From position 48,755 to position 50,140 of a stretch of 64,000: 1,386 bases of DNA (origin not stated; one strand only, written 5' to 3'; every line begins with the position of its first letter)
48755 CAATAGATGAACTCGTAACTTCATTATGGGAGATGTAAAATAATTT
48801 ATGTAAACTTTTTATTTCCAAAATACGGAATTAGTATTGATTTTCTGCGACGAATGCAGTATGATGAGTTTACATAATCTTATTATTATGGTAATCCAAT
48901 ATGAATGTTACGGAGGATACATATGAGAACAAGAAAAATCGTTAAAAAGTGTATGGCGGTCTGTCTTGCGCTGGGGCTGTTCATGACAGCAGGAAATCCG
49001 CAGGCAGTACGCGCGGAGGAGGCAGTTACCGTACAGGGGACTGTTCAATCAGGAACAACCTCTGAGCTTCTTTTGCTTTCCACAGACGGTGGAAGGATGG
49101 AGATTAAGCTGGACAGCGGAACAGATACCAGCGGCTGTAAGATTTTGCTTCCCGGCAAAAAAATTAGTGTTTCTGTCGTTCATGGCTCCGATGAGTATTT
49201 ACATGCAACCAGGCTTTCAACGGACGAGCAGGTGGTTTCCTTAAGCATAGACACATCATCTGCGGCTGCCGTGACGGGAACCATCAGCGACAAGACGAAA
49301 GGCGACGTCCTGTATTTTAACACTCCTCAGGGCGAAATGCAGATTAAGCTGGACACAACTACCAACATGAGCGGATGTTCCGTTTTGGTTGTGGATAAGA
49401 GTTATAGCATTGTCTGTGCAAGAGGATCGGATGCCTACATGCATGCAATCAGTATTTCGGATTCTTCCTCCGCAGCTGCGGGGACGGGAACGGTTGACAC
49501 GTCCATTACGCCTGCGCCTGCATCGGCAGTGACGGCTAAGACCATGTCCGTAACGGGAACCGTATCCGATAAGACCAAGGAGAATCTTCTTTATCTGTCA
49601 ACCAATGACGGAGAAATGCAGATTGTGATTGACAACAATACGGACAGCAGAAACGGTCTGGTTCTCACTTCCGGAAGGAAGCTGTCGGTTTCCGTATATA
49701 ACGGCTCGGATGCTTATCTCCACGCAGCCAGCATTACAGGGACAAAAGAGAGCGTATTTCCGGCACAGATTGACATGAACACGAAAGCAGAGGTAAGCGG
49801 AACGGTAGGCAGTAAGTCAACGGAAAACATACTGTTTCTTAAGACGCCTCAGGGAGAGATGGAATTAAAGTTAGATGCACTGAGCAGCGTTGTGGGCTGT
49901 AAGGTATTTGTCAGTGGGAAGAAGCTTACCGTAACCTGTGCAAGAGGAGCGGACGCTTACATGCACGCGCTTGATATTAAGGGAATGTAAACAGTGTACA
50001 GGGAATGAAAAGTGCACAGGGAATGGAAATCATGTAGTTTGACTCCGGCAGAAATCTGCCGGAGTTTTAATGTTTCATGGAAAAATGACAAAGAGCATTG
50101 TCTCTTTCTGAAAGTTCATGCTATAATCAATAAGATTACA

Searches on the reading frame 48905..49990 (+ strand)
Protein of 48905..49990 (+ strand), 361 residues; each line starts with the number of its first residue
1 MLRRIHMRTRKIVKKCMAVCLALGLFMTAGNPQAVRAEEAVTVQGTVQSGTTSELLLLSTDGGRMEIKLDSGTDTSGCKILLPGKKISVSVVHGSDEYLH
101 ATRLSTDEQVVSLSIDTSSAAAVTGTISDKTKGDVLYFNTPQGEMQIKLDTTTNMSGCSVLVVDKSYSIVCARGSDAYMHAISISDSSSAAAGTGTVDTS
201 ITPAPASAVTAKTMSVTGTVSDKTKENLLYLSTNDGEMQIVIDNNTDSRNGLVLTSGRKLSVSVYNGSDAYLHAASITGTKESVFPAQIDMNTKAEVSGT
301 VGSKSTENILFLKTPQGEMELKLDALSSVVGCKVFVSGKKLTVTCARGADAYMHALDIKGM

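Call 69: search_protein_families(library=pfam, max_evalue=0.001, proteins=[window:48905-49990:+])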
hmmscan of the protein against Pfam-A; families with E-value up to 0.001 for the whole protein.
window:48905-49990:+ (361 aa): 1 family
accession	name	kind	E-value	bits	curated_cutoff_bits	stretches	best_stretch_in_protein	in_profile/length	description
PF04076.19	BOF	-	0.00097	19.6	25.8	0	114-152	30-68/103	Bacterial OB fold (BOF) protein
